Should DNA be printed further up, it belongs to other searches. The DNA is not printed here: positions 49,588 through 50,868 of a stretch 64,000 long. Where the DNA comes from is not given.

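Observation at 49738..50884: AT-rich orphan gene immediately downstream of tRNA-Glu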

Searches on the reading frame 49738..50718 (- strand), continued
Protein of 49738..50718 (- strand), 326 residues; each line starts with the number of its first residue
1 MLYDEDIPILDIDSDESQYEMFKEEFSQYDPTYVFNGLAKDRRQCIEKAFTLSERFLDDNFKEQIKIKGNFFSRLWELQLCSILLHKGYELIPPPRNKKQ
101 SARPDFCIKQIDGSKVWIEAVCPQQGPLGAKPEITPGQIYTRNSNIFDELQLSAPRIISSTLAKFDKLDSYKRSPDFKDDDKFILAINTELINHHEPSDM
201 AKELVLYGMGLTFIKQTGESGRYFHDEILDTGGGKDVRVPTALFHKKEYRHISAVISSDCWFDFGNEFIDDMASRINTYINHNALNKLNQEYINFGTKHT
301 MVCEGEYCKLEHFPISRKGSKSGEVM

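Call 92: search_solved_structures(query=A4, max_evalue=10, show_alignments=2)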
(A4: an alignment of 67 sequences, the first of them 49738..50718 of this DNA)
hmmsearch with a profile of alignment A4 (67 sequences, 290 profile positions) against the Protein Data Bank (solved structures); distinct sequences matched with E-value up to 10: 4.
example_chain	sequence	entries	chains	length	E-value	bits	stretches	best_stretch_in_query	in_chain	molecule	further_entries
5h01_A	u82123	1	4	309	0.48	12.7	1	23-62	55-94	(R)-2-haloacid dehalogenase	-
5gzx_A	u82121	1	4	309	0.48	12.7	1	23-62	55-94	(R)-2-haloacid dehalogenase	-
5gzy_A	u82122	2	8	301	0.48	12.6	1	23-62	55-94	(R)-2-haloacid dehalogenase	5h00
6p7l_A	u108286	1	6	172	2.1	10.6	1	193-244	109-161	Aln2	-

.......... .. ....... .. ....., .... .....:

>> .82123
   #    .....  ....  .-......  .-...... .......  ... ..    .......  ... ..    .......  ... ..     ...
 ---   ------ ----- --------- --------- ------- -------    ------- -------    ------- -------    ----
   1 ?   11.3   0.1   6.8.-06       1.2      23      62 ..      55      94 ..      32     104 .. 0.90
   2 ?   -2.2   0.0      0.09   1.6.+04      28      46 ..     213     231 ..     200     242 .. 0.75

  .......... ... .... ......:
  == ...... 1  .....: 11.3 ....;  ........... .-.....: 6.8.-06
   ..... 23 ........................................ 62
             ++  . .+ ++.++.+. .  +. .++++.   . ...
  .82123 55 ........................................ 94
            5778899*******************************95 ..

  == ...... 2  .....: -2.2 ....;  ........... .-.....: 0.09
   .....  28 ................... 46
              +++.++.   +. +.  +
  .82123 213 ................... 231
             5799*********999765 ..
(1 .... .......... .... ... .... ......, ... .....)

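Call 103: search_protein_families(library=pfam, proteins=[P0144, P0279, P0206, P0163, P0113, P0172, P0185], max_evalue=0.01)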
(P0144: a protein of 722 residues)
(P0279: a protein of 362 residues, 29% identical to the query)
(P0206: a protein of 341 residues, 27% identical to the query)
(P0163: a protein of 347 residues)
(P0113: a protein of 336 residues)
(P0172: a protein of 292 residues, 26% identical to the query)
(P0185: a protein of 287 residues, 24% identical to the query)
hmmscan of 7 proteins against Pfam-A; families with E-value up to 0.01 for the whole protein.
P0144 (722 aa): 1 family
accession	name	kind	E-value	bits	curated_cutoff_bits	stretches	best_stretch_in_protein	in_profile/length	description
PF01420.25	Methylase_S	-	1.8e-19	71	22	2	9-179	3-161/168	Type I restriction modification DNA specificity domain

P0279 (362 aa): 0 families

P0206 (341 aa): 0 families

P0163 (347 aa): 0 families

P0113 (336 aa): 0 families

P0172 (292 aa): 0 families

P0185 (287 aa): 1 family
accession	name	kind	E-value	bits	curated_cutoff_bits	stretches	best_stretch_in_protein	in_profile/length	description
PF20178.3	ToxA_N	-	0.0059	16.7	27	1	34-95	122-178/249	Dermonecrotic toxin, N-terminal domain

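Call 104: find_homologous_proteins(query=P0144, max_evalue=1e-20)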
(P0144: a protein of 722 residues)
Query P0144 (722 aa): 7468 proteins with E <= 1e-20 among 8000 candidates; the best 120 are listed.
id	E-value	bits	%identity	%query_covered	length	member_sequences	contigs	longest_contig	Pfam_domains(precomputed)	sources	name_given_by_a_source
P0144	0.0e+0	1667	100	100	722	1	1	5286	PF01420.26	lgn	-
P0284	2.1e-165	570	61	57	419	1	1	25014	PF01420.26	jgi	-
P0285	2.8e-126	441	50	57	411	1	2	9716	PF01420.26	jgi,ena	jgi:type I restriction enzyme S subunit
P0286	6.7e-124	433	51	57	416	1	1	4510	PF01420.26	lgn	-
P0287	5.7e-120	420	49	58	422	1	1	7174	PF01420.26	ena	-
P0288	2.2e-118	415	49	57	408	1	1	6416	PF01420.26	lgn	-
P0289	6.7e-118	413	48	57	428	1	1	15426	PF01420.26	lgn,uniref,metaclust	uniref:Restriction modification system DNA specificity domain protein n=1 Tax=Geobacillus sp. (strai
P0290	3.3e-116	407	48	57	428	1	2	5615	PF01420.26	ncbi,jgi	jgi:type I restriction enzyme S subunit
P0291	3.5e-116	407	49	58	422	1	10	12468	PF01420.26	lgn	-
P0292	5.6e-116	407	46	57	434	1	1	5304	PF01420.26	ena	-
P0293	1.2e-115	406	46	57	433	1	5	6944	PF01420.26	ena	-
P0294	3.7e-115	404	47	57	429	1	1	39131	PF01420.26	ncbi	-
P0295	3.7e-114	401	50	57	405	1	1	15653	PF01420.26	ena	-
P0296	3.8e-114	401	47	57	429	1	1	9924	PF01420.26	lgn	-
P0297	9.2e-114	399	51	57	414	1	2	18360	PF01420.26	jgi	jgi:type I restriction enzyme S subunit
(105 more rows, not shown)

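Call 105: search_dna_similar(query=P0040, collection=phages, mode=protein, max_evalue=0.01, max_rows=10)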
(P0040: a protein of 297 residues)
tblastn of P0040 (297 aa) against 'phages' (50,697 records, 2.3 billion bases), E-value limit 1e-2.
No match.

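Call 106: search_dna_similar(query=P0058, collection=plasmids, mode=protein, max_evalue=0.01, max_rows=10)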
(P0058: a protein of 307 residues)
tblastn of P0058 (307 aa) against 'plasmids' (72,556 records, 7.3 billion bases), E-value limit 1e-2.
Records with a match: 28; places in all: 28; records where one place covers at least 80% of the query: 1.
Best place of each record, by identity: <60% 28.
By first word of the organism name: Acinetobacter 16; Providencia 4; Mesorhizobium 1; Sinorhizobium 1; Paracoccaceae 1; Sagittula 1; Skermanella 1; Nostoc 1; Azotobacter 1; Sphingobium 1.
By predicted mobility (MOB-suite, as given by PLSDB): mobilizable 16; non-mobilizable 9; conjugative 3.
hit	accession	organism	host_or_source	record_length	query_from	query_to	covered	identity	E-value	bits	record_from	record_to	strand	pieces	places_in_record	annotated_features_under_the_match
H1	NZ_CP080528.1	Mesorhizobium sp. AR07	Oxytropis sp.,Cell culture,root nodule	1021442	29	291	86%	30.0%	3e-27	118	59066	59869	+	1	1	record has no annotation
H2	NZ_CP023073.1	Sinorhizobium fredii CCBAU 83666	G.max,nodule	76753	57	292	77%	25.4%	7e-13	76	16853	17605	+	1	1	hypothetical protein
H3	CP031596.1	Paracoccaceae bacterium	Isolate culture,marine surface water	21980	56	296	79%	23.8%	2e-5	53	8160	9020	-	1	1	hypothetical protein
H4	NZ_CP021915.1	Sagittula sp. P11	cell culture,sulfidic waters (60 m) ...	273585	56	296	79%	23.8%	4e-5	53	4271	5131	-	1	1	hypothetical protein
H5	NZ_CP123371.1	Providencia rettgeri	Homo sapiens,urine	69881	58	289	76%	23.3%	4e-7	59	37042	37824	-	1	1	hypothetical protein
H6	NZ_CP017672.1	Providencia rettgeri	Homo sapiens,urine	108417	58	289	76%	23.3%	4e-7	59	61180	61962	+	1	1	hypothetical protein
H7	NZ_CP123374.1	Providencia rettgeri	Homo sapiens,Catheter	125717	58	289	76%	23.3%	4e-7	59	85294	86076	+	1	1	hypothetical protein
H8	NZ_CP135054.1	Providencia hangzhouensis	Homo sapiens,clinical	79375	58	289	76%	23.3%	4e-7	59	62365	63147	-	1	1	hypothetical protein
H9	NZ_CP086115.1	Skermanella rosea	single cell,hydrocarbon-contaminated ...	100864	69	290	72%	24.1%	2e-11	72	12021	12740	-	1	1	hypothetical protein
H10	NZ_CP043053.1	Acinetobacter pittii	Homo sapiens,urine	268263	66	288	73%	23.5%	5e-6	56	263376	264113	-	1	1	hypothetical protein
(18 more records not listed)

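Call 107: get_annotated_region(hit=H10, flank=5000)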
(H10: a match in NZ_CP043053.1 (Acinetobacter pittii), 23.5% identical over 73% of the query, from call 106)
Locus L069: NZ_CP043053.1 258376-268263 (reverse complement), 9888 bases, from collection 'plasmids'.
description: Acinetobacter pittii strain AP43 plasmid pAP43-OXA58-NDM1, complete sequence
organism: Acinetobacter pittii (NCBI taxid 48296)
taxonomy: Bacteria; Pseudomonadota; Gammaproteobacteria; Moraxellales; Moraxellaceae; Acinetobacter; Acinetobacter pittii
host: -; source: Homo sapiens,urine; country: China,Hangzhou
typing (MOB-suite, as given by PLSDB): mobilizable; relaxase MOBP,MOBP
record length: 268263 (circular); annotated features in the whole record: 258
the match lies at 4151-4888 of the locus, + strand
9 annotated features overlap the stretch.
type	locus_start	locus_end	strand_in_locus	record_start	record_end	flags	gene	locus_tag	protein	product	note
CDS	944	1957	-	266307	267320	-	-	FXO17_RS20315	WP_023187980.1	nucleotidyltransferase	-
CDS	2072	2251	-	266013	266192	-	-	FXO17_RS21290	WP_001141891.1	hypothetical protein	-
CDS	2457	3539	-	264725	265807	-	-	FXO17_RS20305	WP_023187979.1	XRE family transcriptional regulator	-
CDS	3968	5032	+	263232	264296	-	-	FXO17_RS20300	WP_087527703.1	hypothetical protein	-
CDS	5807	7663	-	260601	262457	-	-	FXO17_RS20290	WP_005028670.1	hypothetical protein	-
CDS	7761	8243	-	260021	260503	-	-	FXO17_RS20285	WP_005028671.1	hypothetical protein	-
CDS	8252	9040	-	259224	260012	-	-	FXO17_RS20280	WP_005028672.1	hypothetical protein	-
CDS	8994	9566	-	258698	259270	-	-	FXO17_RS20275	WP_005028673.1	hypothetical protein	-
CDS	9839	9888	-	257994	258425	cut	-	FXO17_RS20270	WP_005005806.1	hypothetical protein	-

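Call 108: get_annotated_region(hit=H5, flank=5000)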
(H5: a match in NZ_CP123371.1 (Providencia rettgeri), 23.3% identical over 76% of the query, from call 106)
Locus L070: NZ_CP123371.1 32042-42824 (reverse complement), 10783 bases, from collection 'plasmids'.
description: Providencia rettgeri strain PreM15758 plasmid p15758D_70, complete sequence
organism: Providencia rettgeri (NCBI taxid 587)
taxonomy: Bacteria; Pseudomonadota; Gammaproteobacteria; Enterobacterales; Morganellaceae; Providencia; Providencia rettgeri
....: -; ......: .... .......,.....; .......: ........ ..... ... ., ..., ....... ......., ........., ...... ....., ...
typing (MOB-suite, as given by PLSDB): non-mobilizable; replicon rep_cluster_1220
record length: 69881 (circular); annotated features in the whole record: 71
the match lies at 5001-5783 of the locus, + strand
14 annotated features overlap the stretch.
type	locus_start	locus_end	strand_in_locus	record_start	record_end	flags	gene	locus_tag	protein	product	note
CDS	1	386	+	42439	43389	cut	-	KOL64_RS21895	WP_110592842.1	Rpn family recombination-promoting nuclease/putative transposase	-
CDS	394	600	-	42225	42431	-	-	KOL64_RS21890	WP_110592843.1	helix-turn-helix transcriptional regulator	-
CDS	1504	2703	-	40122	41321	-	-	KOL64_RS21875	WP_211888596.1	IS91 family transposase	-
CDS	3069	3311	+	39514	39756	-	-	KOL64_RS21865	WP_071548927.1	type II toxin-antitoxin system ParD family antitoxin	GO:0051983 - regulation of chromosome segregation [Evidence IEA]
CDS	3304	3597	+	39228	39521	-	-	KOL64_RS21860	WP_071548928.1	type II toxin-antitoxin system RelE/ParE family toxin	GO:0030541 - plasmid partitioning [Evidence IEA]; GO:0051290 - protein heterotetramerization [Evidence IEA]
CDS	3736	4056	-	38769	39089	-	-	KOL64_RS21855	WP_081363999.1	pentapeptide MXKDX repeat protein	-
CDS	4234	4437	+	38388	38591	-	-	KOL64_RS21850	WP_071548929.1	type II toxin-antitoxin system RelE/ParE family toxin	GO:0030541 - plasmid partitioning [Evidence IEA]; GO:0051290 - protein heterotetramerization [Evidence IEA]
CDS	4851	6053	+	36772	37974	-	-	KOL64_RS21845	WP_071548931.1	hypothetical protein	-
CDS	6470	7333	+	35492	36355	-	-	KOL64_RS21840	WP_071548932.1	ParA family protein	-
CDS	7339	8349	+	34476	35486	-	-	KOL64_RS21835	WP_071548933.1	ParB/RepB/Spo0J family partition protein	GO:0007059 - chromosome segregation [Evidence IEA]; GO:0000910 - cytokinesis [Evidence IEA]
CDS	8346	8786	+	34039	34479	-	-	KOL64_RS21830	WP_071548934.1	hypothetical protein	-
CDS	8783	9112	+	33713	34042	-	-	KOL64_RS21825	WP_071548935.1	hypothetical protein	-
CDS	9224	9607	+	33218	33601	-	umuD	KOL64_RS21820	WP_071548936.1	translesion error-prone DNA polymerase V autoproteolytic subunit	-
CDS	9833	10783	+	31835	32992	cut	-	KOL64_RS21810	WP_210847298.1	tyrosine-type recombinase/integrase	GO:0015074 - DNA integration [Evidence IEA]; GO:0006310 - DNA recombination [Evidence IEA]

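Call 109: get_annotated_region(hit=H2, flank=5000)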
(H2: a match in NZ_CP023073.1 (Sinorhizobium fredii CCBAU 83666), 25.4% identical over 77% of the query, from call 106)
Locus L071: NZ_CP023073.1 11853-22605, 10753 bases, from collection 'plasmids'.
description: Sinorhizobium fredii CCBAU 83666 plasmid pSF83666d, complete sequence
organism: Sinorhizobium fredii CCBAU 83666 (NCBI taxid 1128334)
taxonomy: Bacteria; Pseudomonadota; Alphaproteobacteria; Hyphomicrobiales; Rhizobiaceae; Sinorhizobium; Sinorhizobium fredii; Sinorhizobium fredii CCBAU 83666
host: -; source: G.max,nodule; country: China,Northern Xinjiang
typing (MOB-suite, as given by PLSDB): conjugative; replicon rep_cluster_492; relaxase MOBP; mating-pair formation MPF_T
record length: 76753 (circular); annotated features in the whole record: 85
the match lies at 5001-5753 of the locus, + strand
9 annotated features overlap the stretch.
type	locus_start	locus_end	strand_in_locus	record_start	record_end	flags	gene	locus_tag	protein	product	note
CDS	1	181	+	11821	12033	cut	-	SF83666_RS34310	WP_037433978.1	hypothetical protein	-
CDS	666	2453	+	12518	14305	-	-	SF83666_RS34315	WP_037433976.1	AAA family ATPase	-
CDS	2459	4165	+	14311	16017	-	-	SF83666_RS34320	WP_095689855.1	ATP-dependent helicase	-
CDS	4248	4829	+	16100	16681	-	-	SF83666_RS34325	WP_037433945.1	hypothetical protein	-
CDS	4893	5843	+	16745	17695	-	-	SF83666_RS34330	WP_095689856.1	hypothetical protein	-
CDS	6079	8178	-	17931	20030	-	-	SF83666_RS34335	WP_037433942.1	type IV secretory system conjugative DNA transfer family protein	-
CDS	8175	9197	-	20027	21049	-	virB11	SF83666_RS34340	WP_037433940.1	P-type DNA transfer ATPase VirB11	GO:0044097 - secretion by the type IV secretion system [Evidence IEA]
CDS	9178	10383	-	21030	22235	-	virB10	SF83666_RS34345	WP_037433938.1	type IV secretion system protein VirB10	-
CDS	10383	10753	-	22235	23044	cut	virB9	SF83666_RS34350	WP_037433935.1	P-type conjugative transfer protein VirB9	-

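Call 110: search_protein_families(library=padloc, proteins=[L069:3968-5032:+, L070:4851-6053:+, L071:4893-5843:+, L071:666-2453:+, L071:2459-4165:+, L071:4248-4829:+, P0058, P0019, P0003, P0008], max_evalue=0.001)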
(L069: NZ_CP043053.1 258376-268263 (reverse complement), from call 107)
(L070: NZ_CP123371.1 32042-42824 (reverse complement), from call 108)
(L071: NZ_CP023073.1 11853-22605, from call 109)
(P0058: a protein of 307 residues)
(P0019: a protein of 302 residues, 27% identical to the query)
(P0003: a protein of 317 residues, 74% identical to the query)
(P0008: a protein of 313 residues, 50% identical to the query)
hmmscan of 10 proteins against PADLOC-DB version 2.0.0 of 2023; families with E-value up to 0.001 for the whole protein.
L069:3968-5032:+ (354 aa): 2 families
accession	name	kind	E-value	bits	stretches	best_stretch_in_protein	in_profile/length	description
PDLC04110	PD-T7-5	-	2.7e-05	21.4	0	229-262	198-231/346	-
PDLC04073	PD-T7-1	-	4.8e-05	20.2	1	64-178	161-271/452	-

L070:4851-6053:+ (400 aa): 1 family
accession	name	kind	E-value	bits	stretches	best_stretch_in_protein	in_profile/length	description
PDLC04110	PD-T7-5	-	2e-05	21.9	0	221-262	190-231/346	-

L071:4893-5843:+ (316 aa): 2 families
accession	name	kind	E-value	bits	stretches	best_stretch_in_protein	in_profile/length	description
PDLC04073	PD-T7-1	-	0.00062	16.6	0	56-105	165-214/452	-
PDLC04110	PD-T7-5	-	0.00066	16.9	0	59-244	59-230/346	-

L071:666-2453:+ (595 aa): 112 families (the best 25 are shown)
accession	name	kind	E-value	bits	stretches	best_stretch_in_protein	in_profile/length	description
PDLC00086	GajA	-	2.5e-240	797.4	1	1-586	1-585/600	AAA ATPase domain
PDLC04168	GajA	-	8.8e-37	125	1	1-476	1-441/570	-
PDLC00070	GajA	-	6.6e-32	108.9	2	158-463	141-447/596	AAA ATPase domain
PDLC00062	GajA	-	1.3e-29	101.1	1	1-363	1-361/639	AAA ATPase domain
PDLC00092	GajA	-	9.7e-28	95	2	160-416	163-426/604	AAA ATPase domain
PDLC00067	GajA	-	1.9e-26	90.7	2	2-105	4-100/604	AAA ATPase domain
PDLC02358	Old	-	7.4e-26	89.1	2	1-93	2-81/578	Old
PDLC00090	GajA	-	9.9e-26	88.6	1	1-410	1-430/659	AAA ATPase domain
PDLC02979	AriA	-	2.8e-24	84.6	2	1-44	1-45/373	-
PDLC00094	GajA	-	1.5e-23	81.1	2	1-78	1-79/569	AAA ATPase domain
PDLC00075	GajA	-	1.9e-22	77.5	2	277-417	244-378/536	AAA ATPase domain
PDLC00066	GajA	-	2.1e-21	74.1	2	302-416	276-392/567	AAA ATPase domain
PDLC00096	GajA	-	4.5e-21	73.2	2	1-107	1-107/630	AAA ATPase domain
PDLC00072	GajA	-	2.5e-20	70.5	2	165-408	200-450/709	AAA ATPase domain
PDLC00071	GajA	-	1.7e-19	68.1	1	1-417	1-394/588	AAA ATPase domain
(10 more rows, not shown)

L071:2459-4165:+ (568 aa): 51 families (the best 25 are shown)
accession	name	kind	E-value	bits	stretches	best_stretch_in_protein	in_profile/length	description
PDLC00104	GajB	-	2.1e-205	681.8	1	3-567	2-572/574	UrvD helicase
PDLC00141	GajB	-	9.9e-148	491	1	4-566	3-571/572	UrvD helicase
PDLC00132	GajB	-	3.6e-33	113.1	3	139-257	186-305/625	UrvD helicase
PDLC00107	GajB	-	5.4e-32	109.1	2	133-231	181-280/587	UrvD helicase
PDLC00114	GajB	-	6e-31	105.7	3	150-252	198-300/635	UrvD helicase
PDLC00117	GajB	-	1.2e-27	94.7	2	135-221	186-274/604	UrvD helicase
PDLC00103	GajB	-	2.4e-27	94.1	2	139-240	183-285/612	UrvD helicase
PDLC03802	RTasHel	-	2.4e-26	90.8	3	143-251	168-273/675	DRT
PDLC00122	GajB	-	1e-25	88.7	3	164-252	158-248/502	UrvD helicase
PDLC00123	GajB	-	4.7e-22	76.3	2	133-268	143-276/540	UrvD helicase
PDLC00119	GajB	-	3.2e-21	73.9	2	138-240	189-290/565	UrvD helicase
PDLC00127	GajB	-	2.8e-20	70.4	2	137-224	171-261/594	UrvD helicase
PDLC00130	GajB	-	3.5e-20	69.8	3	139-252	177-291/589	UrvD helicase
PDLC00112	GajB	-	3.7e-20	70.1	2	115-240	158-285/581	UrvD helicase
PDLC00136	GajB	-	4.4e-18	63.5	1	168-258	207-296/570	UrvD helicase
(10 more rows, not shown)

L071:4248-4829:+ (193 aa): 0 families

P0058 (307 aa): 2 families
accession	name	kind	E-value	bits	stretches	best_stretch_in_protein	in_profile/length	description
PDLC04110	PD-T7-5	-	8.9e-15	52.6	1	25-252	11-234/346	-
PDLC04073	PD-T7-1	-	1e-14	52.1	1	21-251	114-340/452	-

P0019 (302 aa): 1 family
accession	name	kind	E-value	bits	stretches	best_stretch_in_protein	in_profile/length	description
PDLC04110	PD-T7-5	-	0.00055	17.1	0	63-246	58-233/346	-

P0003 (317 aa): 2 families
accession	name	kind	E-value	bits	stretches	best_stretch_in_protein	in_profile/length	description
PDLC04110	PD-T7-5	-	3.5e-14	50.6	1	70-276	53-250/346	-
PDLC04073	PD-T7-1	-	9.1e-12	42.4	1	61-259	154-341/452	-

P0008 (313 aa): 2 families
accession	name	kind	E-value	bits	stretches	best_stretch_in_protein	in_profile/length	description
PDLC04110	PD-T7-5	-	1.6e-17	61.6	1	59-260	43-233/346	-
PDLC04073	PD-T7-1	-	4.2e-11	40.2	1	39-261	132-341/452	-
